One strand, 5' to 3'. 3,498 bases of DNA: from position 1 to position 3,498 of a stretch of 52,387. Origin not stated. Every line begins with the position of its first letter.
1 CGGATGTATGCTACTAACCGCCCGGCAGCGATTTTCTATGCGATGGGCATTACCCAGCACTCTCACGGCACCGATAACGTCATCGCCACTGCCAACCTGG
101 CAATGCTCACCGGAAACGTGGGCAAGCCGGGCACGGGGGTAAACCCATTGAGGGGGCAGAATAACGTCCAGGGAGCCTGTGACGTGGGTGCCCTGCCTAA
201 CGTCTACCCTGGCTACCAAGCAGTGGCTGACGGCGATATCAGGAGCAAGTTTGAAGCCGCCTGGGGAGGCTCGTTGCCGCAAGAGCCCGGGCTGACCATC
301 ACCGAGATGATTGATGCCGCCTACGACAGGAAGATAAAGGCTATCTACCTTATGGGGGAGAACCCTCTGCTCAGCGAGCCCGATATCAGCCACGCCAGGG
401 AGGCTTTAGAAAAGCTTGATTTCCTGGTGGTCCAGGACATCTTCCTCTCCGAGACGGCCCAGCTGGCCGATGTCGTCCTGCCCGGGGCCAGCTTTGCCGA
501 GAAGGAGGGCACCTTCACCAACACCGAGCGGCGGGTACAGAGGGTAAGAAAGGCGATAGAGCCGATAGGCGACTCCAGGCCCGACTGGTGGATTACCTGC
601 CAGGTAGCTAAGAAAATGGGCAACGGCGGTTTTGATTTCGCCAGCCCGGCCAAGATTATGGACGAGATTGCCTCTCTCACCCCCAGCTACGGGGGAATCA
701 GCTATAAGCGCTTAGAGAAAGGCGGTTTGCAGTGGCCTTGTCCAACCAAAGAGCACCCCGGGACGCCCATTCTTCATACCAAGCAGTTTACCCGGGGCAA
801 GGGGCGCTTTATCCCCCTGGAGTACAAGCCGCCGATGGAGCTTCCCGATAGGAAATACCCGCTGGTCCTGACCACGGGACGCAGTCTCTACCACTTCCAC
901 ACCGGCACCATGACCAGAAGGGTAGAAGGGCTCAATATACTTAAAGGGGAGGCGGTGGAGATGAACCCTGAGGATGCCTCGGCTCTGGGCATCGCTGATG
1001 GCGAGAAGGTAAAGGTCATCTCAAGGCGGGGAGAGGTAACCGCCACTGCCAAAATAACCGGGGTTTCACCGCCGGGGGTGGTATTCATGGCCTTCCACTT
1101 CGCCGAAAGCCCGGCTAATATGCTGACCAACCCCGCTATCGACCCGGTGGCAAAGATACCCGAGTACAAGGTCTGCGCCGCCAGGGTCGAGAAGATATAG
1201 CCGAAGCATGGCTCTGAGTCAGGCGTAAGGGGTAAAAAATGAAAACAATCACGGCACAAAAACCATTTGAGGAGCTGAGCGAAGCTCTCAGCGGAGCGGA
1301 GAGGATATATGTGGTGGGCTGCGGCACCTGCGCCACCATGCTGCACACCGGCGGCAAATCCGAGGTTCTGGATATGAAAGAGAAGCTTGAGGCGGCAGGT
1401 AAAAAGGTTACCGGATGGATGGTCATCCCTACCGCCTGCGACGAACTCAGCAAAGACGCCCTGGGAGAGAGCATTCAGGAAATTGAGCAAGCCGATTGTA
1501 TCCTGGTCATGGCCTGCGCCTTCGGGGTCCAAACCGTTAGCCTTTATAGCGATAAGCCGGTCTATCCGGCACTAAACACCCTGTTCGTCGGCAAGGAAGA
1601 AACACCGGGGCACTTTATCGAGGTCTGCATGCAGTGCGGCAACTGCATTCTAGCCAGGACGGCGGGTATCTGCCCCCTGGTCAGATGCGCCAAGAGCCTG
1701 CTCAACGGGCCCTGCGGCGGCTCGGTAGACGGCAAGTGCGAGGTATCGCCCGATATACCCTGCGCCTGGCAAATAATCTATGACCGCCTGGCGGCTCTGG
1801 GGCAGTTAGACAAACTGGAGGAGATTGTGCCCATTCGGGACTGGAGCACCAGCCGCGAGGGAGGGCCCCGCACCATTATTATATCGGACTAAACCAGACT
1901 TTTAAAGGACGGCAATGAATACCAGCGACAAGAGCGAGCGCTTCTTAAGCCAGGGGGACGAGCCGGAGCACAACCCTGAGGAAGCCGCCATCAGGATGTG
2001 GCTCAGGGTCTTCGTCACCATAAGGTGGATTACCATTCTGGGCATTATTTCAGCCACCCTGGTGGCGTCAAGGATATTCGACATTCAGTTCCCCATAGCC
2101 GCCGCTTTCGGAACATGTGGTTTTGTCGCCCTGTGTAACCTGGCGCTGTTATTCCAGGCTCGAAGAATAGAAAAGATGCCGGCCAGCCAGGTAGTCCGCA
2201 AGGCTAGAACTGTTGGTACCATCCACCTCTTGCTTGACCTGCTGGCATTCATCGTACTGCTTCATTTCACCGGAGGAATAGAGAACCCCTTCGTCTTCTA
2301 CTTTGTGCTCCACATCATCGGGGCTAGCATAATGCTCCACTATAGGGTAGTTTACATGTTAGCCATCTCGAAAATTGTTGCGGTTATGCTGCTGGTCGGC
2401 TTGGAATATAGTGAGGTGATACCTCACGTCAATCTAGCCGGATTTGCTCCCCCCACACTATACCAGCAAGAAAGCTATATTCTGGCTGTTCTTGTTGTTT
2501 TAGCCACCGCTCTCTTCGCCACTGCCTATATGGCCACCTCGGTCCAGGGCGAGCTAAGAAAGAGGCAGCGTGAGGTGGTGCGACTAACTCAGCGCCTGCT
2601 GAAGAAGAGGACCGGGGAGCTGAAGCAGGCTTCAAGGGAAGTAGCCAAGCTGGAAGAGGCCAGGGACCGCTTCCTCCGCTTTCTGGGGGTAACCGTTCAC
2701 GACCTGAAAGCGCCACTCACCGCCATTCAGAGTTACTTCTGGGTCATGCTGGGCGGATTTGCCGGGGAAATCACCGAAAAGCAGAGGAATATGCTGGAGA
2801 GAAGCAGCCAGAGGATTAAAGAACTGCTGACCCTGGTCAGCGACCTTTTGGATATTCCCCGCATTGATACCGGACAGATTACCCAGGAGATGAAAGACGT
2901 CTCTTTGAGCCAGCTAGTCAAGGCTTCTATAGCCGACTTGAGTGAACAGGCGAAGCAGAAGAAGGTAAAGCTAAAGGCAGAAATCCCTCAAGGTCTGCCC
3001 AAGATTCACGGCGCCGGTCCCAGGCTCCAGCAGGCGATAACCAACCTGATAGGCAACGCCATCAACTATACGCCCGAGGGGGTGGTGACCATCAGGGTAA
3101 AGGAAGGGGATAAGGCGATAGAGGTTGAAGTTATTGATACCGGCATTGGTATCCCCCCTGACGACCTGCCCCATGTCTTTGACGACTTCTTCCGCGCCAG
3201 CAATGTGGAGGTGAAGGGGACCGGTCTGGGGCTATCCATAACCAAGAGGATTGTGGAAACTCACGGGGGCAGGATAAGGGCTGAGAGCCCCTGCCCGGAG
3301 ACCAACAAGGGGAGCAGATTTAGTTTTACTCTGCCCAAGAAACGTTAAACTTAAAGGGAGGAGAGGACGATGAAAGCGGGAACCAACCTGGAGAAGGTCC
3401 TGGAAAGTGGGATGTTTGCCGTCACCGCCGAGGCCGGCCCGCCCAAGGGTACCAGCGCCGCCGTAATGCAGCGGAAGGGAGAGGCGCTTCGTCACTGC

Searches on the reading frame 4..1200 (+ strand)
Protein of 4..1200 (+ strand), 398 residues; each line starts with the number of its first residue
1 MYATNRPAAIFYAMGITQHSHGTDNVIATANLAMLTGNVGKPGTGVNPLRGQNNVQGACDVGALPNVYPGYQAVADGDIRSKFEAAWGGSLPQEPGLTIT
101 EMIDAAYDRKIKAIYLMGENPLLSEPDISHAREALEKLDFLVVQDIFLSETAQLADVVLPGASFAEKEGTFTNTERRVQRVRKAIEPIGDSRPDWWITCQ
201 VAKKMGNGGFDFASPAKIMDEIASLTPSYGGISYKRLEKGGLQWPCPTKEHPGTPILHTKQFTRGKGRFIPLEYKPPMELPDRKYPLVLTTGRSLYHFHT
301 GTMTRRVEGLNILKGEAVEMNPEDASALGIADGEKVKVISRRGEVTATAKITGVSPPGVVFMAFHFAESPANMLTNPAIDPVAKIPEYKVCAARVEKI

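Call 58: search_protein_families(library=pfam, proteins=[window:4-1200:+], max_evalue=0.00001)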
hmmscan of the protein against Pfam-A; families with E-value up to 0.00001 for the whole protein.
window:4-1200:+ (398 aa): 2 families
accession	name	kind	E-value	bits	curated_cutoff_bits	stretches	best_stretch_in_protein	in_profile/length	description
PF00384.28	Molybdopterin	-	4.5e-49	167.8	24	1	6-204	182-353/353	Molybdopterin oxidoreductase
PF01568.27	Molydop_binding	-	5.4e-37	126.6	26.8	1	287-392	1-110/110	Molydopterin dinucleotide binding domain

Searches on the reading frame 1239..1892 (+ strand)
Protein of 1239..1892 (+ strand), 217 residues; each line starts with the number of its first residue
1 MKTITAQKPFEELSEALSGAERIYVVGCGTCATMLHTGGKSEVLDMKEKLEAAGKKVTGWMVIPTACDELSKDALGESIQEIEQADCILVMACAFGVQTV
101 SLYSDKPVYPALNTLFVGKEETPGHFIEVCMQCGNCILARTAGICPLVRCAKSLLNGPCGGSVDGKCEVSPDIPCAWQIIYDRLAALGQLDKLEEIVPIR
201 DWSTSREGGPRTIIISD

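Call 58: search_protein_families(library=pfam, proteins=[window:1239-1892:+], max_evalue=0.00001)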
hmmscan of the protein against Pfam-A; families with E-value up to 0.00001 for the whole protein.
window:1239-1892:+ (217 aa): 1 family
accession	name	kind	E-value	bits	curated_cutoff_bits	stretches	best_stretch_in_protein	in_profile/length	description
PF12225.13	DUF5981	-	3.4e-37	126.4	23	1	109-203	1-95/95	Methylene-tetrahydrofolate reductase C terminal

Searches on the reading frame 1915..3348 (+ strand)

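Call 58: search_protein_families(library=pfam, proteins=[window:1915-3348:+], max_evalue=0.00001)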
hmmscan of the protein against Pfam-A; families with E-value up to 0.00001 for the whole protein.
window:1915-3348:+ (477 aa): 3 families
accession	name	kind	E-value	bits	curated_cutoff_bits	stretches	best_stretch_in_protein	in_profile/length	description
PF02518.31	HATPase_c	-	1.7e-30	106.1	26.4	1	369-476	4-110/111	Histidine kinase-, DNA gyrase B-, and HSP90-like ATPase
PF00512.31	HisKA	-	1.1e-09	38.6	26.9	1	255-320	4-66/66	His Kinase A (phospho-acceptor) domain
PF25323.1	6TM_PilS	-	6.5e-06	26.4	27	1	69-218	50-186/189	PilS-like transmembrane domain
